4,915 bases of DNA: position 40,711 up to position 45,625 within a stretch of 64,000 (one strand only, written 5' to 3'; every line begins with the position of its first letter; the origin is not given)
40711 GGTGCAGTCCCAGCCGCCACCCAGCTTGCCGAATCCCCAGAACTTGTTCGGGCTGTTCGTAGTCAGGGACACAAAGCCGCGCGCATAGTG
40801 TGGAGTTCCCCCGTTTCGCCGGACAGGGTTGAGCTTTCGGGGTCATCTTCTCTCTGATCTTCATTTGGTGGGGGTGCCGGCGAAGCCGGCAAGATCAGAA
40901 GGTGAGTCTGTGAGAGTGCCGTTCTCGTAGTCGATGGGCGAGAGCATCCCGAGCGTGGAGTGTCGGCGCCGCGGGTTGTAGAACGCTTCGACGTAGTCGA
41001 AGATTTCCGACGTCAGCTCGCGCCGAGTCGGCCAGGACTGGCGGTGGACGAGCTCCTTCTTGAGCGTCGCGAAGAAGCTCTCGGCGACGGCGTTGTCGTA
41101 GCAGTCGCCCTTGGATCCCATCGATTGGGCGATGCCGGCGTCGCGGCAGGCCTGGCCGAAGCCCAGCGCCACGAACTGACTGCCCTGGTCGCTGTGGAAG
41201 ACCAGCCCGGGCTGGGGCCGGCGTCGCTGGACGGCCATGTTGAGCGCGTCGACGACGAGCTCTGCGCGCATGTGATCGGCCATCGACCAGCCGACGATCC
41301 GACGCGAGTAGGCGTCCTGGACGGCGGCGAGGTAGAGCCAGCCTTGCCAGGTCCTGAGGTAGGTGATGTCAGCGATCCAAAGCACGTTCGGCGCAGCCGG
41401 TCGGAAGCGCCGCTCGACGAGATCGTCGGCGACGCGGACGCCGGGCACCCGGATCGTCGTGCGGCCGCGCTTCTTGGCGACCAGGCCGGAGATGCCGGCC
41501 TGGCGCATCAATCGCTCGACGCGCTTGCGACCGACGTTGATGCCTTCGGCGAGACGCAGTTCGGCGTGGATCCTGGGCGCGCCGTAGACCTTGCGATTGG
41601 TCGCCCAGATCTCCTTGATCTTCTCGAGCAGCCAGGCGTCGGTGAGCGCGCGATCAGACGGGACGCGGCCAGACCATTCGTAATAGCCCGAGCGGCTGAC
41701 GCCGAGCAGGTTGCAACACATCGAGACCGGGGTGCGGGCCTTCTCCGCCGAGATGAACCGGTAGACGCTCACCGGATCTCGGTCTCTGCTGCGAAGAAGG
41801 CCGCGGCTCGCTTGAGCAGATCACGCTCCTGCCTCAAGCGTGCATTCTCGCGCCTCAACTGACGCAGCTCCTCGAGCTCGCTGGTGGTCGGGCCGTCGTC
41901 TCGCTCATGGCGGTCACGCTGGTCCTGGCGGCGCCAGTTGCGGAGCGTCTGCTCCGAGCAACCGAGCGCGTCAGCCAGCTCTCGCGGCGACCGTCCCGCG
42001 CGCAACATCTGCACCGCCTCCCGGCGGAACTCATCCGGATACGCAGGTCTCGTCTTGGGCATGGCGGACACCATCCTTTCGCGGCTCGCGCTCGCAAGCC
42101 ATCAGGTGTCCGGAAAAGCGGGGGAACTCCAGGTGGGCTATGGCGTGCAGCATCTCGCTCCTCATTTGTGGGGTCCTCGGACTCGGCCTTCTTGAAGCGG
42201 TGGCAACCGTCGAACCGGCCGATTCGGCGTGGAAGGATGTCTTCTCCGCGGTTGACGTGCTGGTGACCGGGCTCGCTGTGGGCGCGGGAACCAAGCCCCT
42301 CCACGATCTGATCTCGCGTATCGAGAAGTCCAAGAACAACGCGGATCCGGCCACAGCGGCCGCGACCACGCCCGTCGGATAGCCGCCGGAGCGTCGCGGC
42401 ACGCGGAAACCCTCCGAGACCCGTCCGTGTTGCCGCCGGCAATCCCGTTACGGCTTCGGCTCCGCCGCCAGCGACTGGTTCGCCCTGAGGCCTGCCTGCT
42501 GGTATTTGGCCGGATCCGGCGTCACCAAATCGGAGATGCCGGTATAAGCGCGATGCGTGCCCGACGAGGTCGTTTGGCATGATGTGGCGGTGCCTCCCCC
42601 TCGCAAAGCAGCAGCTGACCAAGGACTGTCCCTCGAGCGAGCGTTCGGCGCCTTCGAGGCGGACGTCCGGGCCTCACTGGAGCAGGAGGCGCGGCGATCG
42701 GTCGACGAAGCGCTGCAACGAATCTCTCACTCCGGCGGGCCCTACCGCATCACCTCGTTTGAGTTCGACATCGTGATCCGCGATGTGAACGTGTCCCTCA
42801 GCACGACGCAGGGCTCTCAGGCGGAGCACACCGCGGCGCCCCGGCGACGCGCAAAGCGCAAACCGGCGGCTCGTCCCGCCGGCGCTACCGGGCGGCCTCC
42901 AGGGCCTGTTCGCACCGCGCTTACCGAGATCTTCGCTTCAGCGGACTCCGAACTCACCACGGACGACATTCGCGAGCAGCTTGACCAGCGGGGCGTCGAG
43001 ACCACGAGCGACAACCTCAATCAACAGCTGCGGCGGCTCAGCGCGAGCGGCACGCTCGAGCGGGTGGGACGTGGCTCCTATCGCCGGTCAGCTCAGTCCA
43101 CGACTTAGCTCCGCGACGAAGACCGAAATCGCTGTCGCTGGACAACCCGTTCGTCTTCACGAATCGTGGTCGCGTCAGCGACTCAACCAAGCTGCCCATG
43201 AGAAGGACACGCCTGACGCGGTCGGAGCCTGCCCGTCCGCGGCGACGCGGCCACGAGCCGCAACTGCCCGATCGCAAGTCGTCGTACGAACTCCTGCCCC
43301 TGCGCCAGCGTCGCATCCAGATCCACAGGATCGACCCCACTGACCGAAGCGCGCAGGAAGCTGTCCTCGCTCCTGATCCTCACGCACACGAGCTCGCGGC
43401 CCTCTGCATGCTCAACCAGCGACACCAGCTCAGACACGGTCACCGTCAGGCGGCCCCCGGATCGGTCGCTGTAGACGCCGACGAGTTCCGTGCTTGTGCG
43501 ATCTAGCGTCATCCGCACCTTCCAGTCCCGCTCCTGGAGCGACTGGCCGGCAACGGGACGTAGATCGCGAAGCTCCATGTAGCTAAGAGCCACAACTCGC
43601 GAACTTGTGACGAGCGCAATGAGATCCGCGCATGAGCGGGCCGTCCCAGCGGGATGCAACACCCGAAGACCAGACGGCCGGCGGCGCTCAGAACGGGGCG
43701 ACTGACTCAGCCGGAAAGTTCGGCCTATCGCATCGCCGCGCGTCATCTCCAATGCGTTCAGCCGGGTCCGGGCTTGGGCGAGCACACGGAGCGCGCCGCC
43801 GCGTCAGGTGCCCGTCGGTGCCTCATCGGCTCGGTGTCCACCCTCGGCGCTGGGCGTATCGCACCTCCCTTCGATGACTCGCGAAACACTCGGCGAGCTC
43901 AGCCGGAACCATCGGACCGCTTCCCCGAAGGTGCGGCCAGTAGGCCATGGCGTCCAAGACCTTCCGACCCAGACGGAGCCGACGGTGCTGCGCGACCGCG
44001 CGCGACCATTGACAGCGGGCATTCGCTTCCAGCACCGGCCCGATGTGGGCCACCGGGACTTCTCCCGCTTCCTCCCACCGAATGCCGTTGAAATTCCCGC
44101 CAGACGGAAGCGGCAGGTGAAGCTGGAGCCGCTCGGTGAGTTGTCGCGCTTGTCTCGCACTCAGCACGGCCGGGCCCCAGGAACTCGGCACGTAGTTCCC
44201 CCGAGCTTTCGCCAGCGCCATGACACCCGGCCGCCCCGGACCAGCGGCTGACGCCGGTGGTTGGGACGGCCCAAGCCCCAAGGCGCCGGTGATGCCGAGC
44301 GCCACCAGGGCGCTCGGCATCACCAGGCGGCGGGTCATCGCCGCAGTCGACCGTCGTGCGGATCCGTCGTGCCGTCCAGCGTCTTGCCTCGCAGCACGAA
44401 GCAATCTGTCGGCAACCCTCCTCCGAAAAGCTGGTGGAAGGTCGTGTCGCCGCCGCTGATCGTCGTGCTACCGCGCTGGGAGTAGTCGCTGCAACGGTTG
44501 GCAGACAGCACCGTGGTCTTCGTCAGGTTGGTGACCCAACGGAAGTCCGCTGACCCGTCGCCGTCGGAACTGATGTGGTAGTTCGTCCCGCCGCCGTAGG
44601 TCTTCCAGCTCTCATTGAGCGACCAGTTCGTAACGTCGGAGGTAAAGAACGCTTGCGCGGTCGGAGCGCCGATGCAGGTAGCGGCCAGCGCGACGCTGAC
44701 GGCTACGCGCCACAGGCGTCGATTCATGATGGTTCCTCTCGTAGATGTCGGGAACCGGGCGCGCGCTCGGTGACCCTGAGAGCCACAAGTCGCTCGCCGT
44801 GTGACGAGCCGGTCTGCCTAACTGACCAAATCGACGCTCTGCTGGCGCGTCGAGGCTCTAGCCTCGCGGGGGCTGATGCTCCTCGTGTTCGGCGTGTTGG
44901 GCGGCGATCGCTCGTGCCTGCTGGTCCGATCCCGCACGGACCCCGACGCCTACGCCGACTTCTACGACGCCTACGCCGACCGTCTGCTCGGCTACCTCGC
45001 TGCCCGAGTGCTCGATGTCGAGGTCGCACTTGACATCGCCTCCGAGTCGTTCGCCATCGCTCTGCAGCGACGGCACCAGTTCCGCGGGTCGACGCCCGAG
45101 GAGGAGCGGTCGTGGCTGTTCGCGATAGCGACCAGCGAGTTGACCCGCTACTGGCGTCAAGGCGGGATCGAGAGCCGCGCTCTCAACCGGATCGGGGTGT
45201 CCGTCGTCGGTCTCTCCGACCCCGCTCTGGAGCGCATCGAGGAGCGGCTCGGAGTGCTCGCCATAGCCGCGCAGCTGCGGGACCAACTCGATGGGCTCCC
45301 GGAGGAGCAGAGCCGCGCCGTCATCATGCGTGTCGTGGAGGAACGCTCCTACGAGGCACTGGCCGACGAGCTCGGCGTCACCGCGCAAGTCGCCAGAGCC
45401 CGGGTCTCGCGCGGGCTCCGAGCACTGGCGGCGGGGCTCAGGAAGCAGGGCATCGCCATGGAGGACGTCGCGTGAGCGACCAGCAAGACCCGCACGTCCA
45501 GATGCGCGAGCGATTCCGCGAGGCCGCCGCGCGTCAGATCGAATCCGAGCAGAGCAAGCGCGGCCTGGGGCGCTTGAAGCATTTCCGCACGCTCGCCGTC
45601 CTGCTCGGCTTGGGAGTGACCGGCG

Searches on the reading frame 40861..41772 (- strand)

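Call 15: search_protein_families(library=pfam, proteins=[window:40861-41772:-], max_evalue=0.01)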
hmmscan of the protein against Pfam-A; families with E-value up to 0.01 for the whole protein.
window:40861-41772:- (303 aa): 4 families
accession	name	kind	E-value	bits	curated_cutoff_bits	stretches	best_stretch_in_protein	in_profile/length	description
PF00665.32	rve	-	2.3e-27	95.7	32.6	1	126-224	2-102/102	Integrase core domain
PF13276.12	HTH_21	-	2.2e-20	73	28.1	1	45-102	4-60/60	HTH-like domain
PF13333.12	rve_2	-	5.2e-16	59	22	1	231-287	1-56/56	Integrase core domain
PF13683.12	rve_3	-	1.9e-11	44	26.5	1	213-279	2-67/67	Integrase core domain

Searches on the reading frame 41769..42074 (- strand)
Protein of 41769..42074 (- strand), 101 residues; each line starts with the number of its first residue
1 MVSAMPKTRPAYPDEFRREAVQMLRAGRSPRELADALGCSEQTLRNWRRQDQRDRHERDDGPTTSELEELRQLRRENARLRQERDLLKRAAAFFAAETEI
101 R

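Call 15: search_protein_families(library=pfam, proteins=[window:41769-42074:-], max_evalue=0.01)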
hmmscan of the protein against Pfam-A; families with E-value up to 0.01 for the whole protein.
window:41769-42074:- (101 aa): 11 families
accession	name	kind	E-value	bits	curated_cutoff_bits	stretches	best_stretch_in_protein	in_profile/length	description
PF01527.26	HTH_Tnp_1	-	3.9e-13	49.9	24.1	1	8-78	3-75/75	Transposase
PF13384.12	HTH_23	-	4.7e-08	33.1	24.6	1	17-50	7-40/50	Homeodomain-like domain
PF13551.12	HTH_29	-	1e-06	29.2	28.1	1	17-49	1-34/64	Winged helix-turn helix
PF13518.12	HTH_28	-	1.7e-06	28.4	25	1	16-50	1-35/52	Helix-turn-helix domain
PF00376.29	MerR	-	0.00044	20.5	28.2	1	30-60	2-32/38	MerR family regulatory protein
PF10668.15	Phage_terminase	-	0.00079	19.5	22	1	18-55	10-50/67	Phage terminase small subunit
PF12728.13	HTH_17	-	0.00087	19.9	27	1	29-50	3-24/51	Helix-turn-helix domain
PF12840.13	HTH_20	-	0.002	18.5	27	1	19-45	8-36/51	Helix-turn-helix domain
PF06056.18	Terminase_5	-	0.0026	18.1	20.3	1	16-55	2-41/58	Putative ATPase subunit of terminase (gpP-like)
PF08279.18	HTH_11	-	0.0049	17.2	25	0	18-46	3-34/55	HTH domain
PF13542.12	HTH_Tnp_ISL3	-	0.009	15.9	27.4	0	15-47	15-46/51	Helix-turn-helix domain of transposase family ISL3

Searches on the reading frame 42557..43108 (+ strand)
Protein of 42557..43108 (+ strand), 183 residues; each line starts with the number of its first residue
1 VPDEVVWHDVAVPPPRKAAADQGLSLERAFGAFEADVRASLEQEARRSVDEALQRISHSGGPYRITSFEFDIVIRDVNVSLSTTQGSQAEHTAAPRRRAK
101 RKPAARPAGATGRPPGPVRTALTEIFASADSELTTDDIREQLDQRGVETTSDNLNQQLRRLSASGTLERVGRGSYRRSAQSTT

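Call 15: search_protein_families(library=pfam, proteins=[window:42557-43108:+], max_evalue=0.01)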
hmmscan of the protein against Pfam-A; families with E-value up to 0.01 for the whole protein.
window:42557-43108:+ (183 aa): 1 family
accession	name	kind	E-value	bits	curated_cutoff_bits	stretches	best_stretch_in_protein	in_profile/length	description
PF13338.12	AbiEi_4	-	2e-06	28.2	25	1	139-177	16-48/49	Transcriptional regulator, AbiEi antitoxin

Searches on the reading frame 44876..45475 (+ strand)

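Call 80: search_protein_families(library=pfam, proteins=[window:44876-45475:+], max_evalue=0.01)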
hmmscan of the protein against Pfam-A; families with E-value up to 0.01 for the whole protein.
window:44876-45475:+ (199 aa): 3 families
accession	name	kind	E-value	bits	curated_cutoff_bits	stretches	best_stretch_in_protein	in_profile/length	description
PF08281.18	Sigma70_r4_2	-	6.6e-11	42.1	25.7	1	133-184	3-54/54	Sigma-70, region 4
PF04542.20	Sigma70_r2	-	2.2e-07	31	24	1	29-95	1-67/71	Sigma-70 region 2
PF04545.22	Sigma70_r4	-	6.9e-07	29.1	24.1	1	138-184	2-48/50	Sigma-70, region 4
